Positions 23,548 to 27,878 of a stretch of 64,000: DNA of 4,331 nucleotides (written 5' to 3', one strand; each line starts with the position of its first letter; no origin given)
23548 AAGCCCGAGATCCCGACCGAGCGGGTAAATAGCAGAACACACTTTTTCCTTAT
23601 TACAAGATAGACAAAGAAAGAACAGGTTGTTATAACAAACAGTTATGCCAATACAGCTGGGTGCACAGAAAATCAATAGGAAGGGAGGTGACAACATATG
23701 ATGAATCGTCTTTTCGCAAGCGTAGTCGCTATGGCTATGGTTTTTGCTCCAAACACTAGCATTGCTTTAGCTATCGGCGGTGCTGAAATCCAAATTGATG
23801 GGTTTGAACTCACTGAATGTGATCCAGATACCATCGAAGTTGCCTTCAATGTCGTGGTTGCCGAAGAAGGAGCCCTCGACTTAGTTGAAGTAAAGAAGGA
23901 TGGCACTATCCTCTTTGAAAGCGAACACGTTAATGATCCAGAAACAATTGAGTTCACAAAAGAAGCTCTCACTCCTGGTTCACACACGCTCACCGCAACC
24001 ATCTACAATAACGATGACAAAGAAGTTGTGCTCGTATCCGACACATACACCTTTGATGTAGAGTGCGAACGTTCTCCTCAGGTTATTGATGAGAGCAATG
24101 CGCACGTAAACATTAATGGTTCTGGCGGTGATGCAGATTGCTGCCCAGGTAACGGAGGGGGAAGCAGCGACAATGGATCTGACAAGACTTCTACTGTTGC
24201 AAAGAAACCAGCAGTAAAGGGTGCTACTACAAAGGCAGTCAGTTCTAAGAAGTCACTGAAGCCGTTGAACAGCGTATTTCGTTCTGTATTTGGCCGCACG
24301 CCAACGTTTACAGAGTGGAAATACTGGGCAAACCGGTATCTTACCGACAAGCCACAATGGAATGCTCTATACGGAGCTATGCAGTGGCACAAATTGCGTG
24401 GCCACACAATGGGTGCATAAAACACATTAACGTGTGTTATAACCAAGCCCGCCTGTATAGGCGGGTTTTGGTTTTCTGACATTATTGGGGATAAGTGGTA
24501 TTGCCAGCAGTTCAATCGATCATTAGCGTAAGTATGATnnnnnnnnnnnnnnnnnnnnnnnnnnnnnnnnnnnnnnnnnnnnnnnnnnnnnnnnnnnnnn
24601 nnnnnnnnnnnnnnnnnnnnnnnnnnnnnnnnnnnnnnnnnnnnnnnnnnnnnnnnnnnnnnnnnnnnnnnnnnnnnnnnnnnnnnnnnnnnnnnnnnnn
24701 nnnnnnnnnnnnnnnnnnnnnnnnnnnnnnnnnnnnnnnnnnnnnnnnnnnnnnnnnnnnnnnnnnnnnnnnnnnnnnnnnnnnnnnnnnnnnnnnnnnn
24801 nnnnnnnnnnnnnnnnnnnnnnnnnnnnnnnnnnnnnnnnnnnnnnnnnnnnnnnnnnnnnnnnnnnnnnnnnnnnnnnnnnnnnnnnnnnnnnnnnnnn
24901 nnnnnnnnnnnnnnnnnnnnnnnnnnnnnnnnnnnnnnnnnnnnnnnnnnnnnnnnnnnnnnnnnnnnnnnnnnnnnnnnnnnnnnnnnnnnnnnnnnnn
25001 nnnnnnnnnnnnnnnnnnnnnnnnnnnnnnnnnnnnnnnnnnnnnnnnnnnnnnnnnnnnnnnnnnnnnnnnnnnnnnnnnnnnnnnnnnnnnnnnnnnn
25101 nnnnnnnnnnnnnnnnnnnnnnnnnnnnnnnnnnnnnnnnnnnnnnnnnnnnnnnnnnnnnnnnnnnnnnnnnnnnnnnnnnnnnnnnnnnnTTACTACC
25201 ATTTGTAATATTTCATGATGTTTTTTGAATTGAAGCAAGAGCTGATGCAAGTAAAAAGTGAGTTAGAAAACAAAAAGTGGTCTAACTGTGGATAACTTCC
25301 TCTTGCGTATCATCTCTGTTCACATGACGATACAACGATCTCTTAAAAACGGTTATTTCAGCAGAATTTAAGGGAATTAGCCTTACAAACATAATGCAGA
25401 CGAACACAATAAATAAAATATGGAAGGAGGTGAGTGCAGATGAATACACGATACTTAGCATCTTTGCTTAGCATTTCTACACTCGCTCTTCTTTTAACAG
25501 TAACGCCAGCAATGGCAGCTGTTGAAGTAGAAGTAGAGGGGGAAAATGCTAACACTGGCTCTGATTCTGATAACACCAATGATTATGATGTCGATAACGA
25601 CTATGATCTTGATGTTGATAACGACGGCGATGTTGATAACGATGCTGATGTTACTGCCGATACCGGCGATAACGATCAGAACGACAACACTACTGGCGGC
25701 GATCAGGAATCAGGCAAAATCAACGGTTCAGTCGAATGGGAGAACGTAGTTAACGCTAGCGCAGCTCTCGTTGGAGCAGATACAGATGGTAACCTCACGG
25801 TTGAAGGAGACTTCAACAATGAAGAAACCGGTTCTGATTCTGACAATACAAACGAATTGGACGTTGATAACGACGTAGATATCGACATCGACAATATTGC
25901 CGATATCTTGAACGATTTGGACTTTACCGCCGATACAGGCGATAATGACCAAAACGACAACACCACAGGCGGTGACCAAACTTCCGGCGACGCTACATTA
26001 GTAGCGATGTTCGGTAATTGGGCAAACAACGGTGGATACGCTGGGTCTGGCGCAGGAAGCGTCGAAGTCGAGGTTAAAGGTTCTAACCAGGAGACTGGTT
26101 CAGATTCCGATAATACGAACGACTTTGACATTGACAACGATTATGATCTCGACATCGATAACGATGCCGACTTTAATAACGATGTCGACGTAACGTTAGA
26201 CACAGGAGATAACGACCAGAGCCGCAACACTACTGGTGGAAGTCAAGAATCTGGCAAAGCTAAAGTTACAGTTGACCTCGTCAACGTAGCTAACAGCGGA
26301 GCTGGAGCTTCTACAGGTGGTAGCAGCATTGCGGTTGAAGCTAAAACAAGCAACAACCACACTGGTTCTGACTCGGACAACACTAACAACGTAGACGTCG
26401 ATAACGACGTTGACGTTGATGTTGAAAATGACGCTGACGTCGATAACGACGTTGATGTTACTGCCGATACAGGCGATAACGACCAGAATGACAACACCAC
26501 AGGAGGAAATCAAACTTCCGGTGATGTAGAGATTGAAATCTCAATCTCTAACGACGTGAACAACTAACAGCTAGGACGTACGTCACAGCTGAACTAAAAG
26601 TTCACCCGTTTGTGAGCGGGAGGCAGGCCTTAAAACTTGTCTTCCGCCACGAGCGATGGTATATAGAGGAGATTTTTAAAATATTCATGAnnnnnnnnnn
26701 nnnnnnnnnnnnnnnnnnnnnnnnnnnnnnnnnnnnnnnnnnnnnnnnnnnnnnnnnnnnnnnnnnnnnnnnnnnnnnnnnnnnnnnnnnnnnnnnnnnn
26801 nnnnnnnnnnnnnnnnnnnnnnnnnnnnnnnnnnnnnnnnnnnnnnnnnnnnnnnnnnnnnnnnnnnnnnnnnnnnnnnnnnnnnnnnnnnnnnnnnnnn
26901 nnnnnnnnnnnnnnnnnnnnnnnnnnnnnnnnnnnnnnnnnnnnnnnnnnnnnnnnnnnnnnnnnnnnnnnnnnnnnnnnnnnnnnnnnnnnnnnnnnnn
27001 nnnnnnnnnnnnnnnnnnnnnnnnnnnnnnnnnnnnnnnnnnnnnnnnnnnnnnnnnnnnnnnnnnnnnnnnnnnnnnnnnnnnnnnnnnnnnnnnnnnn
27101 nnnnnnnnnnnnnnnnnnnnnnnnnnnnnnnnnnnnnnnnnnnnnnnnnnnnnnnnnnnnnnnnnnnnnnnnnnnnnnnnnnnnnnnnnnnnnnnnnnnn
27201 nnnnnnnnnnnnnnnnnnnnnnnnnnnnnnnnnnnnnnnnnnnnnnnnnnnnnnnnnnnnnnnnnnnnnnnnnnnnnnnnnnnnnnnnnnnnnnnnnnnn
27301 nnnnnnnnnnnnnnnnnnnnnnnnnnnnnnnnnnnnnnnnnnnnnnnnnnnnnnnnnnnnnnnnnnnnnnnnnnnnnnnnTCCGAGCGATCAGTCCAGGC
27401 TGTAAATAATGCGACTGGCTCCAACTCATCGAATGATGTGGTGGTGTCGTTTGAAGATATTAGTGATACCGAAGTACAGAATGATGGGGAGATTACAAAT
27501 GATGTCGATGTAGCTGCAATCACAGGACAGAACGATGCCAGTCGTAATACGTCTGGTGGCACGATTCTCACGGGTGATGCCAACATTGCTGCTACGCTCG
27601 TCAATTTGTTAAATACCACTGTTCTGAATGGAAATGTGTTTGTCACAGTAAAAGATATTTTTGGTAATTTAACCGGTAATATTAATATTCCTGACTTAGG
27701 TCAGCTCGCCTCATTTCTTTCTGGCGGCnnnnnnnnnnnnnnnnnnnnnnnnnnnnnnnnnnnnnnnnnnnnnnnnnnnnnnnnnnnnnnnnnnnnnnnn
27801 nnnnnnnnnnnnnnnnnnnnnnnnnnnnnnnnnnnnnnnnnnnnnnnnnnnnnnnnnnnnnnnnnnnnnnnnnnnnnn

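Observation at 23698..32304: Six-gene surface-protein locus with a novel ~100-aa Asn/Asp-Thr-Gly repeat family and a PGF-CTERM-like anchor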

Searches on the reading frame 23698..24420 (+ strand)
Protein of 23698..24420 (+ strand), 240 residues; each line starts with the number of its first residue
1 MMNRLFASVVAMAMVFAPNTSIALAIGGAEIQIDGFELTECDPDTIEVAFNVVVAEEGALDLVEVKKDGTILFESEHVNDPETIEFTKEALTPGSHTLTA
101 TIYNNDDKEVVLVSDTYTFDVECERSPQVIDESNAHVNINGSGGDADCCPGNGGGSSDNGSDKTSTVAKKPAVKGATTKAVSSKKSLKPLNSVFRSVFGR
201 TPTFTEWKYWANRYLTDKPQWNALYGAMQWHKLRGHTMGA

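Call 3: search_protein_families(library=pfam, proteins=[window:23698-24420:+], max_evalue=1)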
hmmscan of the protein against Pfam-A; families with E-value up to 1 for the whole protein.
window:23698-24420:+ (240 aa): 2 families
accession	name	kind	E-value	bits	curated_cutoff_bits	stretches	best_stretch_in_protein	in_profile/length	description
PF16640.11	Big_3_5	-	0.0097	16.9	35.5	1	48-121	14-87/88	Bacterial Ig-like domain (group 3)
PF17957.7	Big_7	-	0.029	15.4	24.1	1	44-100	18-70/70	Bacterial Ig domain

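Call 4: search_protein_families(library=ncbifam, proteins=[window:23698-24420:+], max_evalue=1)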
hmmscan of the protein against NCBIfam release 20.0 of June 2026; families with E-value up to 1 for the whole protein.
window:23698-24420:+ (240 aa): 0 families

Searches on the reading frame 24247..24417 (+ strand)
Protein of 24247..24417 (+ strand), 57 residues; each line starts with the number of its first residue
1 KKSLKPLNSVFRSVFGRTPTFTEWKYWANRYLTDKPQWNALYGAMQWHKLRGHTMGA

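Call 74: search_protein_families(library=pfam, proteins=[window:24247-24417:+], max_evalue=10)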
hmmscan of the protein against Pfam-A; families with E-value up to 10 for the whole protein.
seq(57 aa): 1 family
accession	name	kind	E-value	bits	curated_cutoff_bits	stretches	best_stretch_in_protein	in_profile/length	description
PF14301.12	DUF4376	-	0.046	14.6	25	1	18-51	47-82/106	Domain of unknown function (DUF4376)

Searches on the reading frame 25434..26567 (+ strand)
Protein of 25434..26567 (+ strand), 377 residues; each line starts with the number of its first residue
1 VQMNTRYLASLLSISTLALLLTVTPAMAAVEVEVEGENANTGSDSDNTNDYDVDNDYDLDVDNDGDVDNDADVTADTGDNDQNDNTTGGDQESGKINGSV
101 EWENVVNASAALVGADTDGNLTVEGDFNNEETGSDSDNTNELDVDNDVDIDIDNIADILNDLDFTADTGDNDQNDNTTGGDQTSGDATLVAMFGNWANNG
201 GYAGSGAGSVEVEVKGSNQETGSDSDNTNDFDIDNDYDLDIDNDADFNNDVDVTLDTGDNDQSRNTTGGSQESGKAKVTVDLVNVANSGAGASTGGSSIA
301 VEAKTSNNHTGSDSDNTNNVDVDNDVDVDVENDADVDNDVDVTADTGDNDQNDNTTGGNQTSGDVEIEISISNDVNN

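Call 3: search_protein_families(library=pfam, proteins=[window:25434-26567:+], max_evalue=1)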
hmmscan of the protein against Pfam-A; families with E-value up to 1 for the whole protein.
window:25434-26567:+ (377 aa): 3 families
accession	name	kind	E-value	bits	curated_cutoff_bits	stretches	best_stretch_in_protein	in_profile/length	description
PF22208.1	Cas_Csm6_CARF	-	0.03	14.5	27.5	1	15-69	51-104/106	Cas_Csm6 CARF domain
PF14845.11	Glycohydro_20b2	-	0.36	12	27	0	26-77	76-116/130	beta-acetyl hexosaminidase like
PF17552.7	DUF5464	-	0.36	11.6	25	1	6-32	7-33/51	Family of unknown function (DUF5464)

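Call 4: search_protein_families(library=ncbifam, proteins=[window:25434-26567:+], max_evalue=1)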
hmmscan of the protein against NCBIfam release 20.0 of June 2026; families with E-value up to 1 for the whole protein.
window:25434-26567:+ (377 aa): 4 families
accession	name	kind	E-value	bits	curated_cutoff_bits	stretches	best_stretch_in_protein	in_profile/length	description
NF033845.1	MSCRAMM_ClfB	exception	6e-05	21.2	999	2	41-177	630-771/871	MSCRAMM family adhesin clumping factor ClfB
NF033609.2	MSCRAMM_ClfA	exception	0.007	14.1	1150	2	43-175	674-805/934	MSCRAMM family adhesin clumping factor ClfA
NF000535.3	MSCRAMM_SdrC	exception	0.0081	14.2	1700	2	42-183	763-903/963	MSCRAMM family adhesin SdrC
NF012181.0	MSCRAMM_SdrD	exception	0.012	13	2500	2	42-176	1141-1312/1379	MSCRAMM family adhesin SdrD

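Call 19: find_homologous_proteins(query=window:25434-26567:+, max_evalue=0.001)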
Query window:25434-26567:+ (377 aa): 156 proteins with E <= 0.001 among 8000 candidates; the best 120 are listed.
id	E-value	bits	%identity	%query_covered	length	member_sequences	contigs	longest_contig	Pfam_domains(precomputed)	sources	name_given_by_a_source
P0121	3.6e-115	403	57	98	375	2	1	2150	-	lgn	-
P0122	3.7e-114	400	60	99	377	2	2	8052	-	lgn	-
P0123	3.4e-110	387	59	99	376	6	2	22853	-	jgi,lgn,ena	jgi:hypothetical protein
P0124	4.7e-109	383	59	99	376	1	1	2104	-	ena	-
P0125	2.1e-106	374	59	99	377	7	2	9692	-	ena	-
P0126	8.0e-106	372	57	96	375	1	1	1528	-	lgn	-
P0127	2.7e-104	367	59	100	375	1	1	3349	-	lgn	-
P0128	1.8e-103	365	54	98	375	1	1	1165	-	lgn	-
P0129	9.9e-98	346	55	100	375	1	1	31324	-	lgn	-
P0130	2.5e-97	345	53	98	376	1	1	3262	-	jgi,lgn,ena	-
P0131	6.0e-97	343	55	100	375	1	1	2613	-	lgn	-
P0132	3.3e-96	341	55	98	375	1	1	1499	-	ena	-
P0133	3.4e-93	331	53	97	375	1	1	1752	-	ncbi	-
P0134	6.8e-93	330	55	98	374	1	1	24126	-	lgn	-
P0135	2.1e-90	322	53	99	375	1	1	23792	-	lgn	-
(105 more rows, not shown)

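Call 47: predict_structure(alignment_id=A3)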
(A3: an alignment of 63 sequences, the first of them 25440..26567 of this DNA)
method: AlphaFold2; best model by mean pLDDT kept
length: 375 residues; sequences in the alignment: 63
mean_pLDDT: 86.3   pTM: 0.72
mean pLDDT of the five models: 86.3, 84.6, 84.0, 83.8, 81.9
residues with pLDDT >= 90: 210; 70-90: 113; 50-70: 35; < 50: 17
segments of 3 or more residues with pLDDT < 50: 1-7, 13-15, 17-21
pLDDT, mean of each block of 10 residues (from residue 1): 45 49 65 91 90 87 94 92 91 96 77 65 91 90 90 95 94 91 97 83 72 91 91 90 96 93 91 97 80 76 89 91 89 96 90 90 97 88
secondary structure, 60 per line:
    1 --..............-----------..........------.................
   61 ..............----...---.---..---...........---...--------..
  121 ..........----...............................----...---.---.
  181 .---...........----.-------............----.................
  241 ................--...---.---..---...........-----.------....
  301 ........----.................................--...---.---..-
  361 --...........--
elements in order: H3-16 E28-37 E44-74 E79-81 E94-104 E119-130 E135-165 E170-172 E185-195 E208-219 E224-256 E259-261 E274-284 E297-308 E313-345 E348-350 E363-373

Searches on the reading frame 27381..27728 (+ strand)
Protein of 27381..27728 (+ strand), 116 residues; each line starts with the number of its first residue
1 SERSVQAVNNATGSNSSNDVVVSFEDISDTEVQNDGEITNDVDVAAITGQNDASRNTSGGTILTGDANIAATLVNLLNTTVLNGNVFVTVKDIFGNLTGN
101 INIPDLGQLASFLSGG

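Call 40: search_solved_structures(query=A2, max_evalue=10, show_alignments=2)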
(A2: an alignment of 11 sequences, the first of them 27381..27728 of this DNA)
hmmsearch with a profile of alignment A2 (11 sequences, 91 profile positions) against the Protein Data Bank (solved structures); distinct sequences matched with E-value up to 10: 0.

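Call 49: search_protein_representatives(alignment_id=A2)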
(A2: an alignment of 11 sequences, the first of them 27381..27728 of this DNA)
Query: 11 sequences, 91 profile positions. Proteins with E-value up to 0.001 (for the whole library): 2328; up to 1e-10: 1225; up to 1e-30: 255. The best 150 are listed.
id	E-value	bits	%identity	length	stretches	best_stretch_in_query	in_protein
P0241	5.0e-142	478.5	-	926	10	2-87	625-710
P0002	1.1e-126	429.3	-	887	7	2-82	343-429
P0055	5.2e-120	407.9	-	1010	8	2-82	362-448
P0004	8.3e-117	397.6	-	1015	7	2-85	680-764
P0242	2.7e-115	392.8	-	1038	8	5-83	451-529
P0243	1.1e-111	381.2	-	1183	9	5-81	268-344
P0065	1.3e-106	365.0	-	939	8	4-83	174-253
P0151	1.7e-106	364.5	-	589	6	2-83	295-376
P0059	2.8e-102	351.1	-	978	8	6-82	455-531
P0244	9.5e-100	342.9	-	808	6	6-82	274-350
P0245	1.8e-95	329.2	-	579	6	2-86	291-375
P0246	3.4e-92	318.8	-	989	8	3-86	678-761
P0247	5.9e-88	305.2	-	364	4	3-79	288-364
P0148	1.0e-86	301.2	-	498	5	3-82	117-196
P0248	3.9e-84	292.9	-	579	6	3-86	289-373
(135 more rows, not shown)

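Call 52: search_protein_families(library=pfam, alignment_id=A4, max_evalue=0.001)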
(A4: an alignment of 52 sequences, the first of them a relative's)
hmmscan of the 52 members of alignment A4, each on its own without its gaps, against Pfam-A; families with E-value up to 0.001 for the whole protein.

A. member 1, P0241 (926 aa): 0 families

B. families by the number of members that match (of 52 scanned): 1 family
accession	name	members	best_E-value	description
PF00404.24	Dockerin_1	2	2.9e-07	Dockerin type I domain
